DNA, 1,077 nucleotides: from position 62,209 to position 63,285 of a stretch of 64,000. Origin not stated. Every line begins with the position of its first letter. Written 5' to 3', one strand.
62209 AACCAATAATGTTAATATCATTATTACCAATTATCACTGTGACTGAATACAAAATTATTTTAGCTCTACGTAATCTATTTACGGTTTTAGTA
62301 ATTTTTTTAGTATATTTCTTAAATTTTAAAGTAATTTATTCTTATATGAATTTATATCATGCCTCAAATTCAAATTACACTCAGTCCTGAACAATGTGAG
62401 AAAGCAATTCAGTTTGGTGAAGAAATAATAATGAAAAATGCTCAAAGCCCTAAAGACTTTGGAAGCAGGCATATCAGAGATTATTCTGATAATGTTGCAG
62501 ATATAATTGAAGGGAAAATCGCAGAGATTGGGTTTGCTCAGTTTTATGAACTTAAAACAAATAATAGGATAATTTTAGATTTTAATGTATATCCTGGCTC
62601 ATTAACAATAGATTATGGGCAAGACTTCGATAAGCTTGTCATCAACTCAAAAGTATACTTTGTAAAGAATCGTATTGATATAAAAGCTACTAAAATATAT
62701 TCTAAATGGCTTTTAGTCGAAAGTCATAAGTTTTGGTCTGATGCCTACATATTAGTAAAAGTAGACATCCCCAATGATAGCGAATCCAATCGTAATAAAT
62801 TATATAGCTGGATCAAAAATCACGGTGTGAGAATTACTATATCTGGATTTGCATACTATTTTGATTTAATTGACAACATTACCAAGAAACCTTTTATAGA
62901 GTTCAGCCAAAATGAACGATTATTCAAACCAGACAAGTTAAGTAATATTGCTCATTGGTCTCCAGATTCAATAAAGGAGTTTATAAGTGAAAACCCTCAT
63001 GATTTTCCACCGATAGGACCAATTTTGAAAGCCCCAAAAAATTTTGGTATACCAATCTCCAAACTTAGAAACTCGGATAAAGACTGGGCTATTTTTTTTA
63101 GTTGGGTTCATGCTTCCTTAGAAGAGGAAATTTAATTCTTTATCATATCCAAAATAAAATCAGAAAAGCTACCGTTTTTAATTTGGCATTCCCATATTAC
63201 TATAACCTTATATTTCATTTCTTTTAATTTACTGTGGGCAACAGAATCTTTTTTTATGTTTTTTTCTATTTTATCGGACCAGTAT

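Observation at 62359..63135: Unassigned 258-aa protein wedged between the MTase and vsr (possible second nuclease or specificity/control factor)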

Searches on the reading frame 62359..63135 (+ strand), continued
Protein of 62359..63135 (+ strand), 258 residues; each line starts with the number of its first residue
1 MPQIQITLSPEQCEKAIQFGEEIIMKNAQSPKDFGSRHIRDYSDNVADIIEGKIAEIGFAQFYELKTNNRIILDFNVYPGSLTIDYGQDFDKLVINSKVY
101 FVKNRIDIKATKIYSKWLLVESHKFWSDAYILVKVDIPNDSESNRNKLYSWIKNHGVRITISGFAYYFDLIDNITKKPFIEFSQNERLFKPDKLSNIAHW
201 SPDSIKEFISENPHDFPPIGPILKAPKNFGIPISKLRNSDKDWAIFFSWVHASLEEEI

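Call 107: search_protein_families(library=phrogs, proteins=[L021:14818-16290:+, L021:18028-19371:+, L021:19552-20736:-, L021:13368-14276:-, L021:12451-13338:+, L021:9310-10068:-, L021:8570-9313:-, L021:4699-5433:-, L021:2149-2847:+, window:62359-63135:+], max_evalue=0.001)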
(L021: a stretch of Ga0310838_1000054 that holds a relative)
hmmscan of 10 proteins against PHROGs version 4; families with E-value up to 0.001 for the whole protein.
L021:14818-16290:+ (490 aa): 8 families
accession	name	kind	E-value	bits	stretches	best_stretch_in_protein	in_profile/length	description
phrog_62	-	DNA, RNA and nucleotide metabolism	2.3e-79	268.4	1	1-480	728-1154/1881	DNA helicase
phrog_29996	-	unknown function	1.3e-17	64.1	1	76-464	814-1168/1189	-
phrog_23807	-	unknown function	6.5e-14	51.6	1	327-441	525-650/1053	-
phrog_1685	-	unknown function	2.2e-12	46.1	1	373-466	1462-1555/2278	-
phrog_16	-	DNA, RNA and nucleotide metabolism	2.6e-10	40.2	2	319-465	480-626/986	DNA helicase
phrog_26785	-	unknown function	1.6e-09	37.3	1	365-450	773-854/1087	-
phrog_11801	-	other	8.1e-08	30.9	1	90-257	1036-1232/2269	DNA methyltransferase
phrog_11354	-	unknown function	0.00036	21.2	0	372-461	17-106/116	-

L021:18028-19371:+ (447 aa): 6 families
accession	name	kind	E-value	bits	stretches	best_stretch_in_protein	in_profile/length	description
phrog_19600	-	other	4.4e-118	395.9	1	24-446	17-445/447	ATPase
phrog_20895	-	other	2.6e-16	60.2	1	64-220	29-190/586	ATPase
phrog_26492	-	other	2.2e-13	50.6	1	67-225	27-190/618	ATPase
phrog_16448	-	other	4.5e-11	42.7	1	79-252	439-625/680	ATPase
phrog_4871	-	other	5e-07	29.5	1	24-118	149-242/764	ATP-dependent protease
phrog_249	-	moron, auxiliary metabolic gene and host takeover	2e-06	28.4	1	65-241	101-291/380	porphyrin biosynthesis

L021:19552-20736:- (394 aa): 0 families

L021:13368-14276:- (302 aa): 0 families

L021:12451-13338:+ (295 aa): 0 families

L021:9310-10068:- (252 aa): 0 families

L021:8570-9313:- (247 aa): 0 families

L021:4699-5433:- (244 aa): 0 families

L021:2149-2847:+ (232 aa): 0 families

window:62359-63135:+ (258 aa): 0 families

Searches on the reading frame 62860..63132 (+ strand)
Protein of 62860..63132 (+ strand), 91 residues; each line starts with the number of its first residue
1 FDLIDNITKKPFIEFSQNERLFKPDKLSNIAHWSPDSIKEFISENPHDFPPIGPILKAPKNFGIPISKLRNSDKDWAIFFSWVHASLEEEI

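Call 72: predict_structure(alignment_id=A2)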
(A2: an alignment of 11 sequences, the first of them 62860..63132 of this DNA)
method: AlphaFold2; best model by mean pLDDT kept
length: 91 residues; sequences in the alignment: 11
mean_pLDDT: 75.9   pTM: 0.53
mean pLDDT of the five models: 75.9, 75.5, 75.3, 71.4, 69.5
residues with pLDDT >= 90: 5; 70-90: 59; 50-70: 21; < 50: 6
segments of 3 or more residues with pLDDT < 50: 66-68
pLDDT, mean of each block of 10 residues (from residue 1): 75 84 84 87 90 82 55 68 63 43
secondary structure, 60 per line:
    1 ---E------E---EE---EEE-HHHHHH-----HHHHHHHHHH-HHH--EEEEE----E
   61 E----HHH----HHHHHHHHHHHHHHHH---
elements in order: E20-22 H24-29 H35-44 E51-55 H73-88
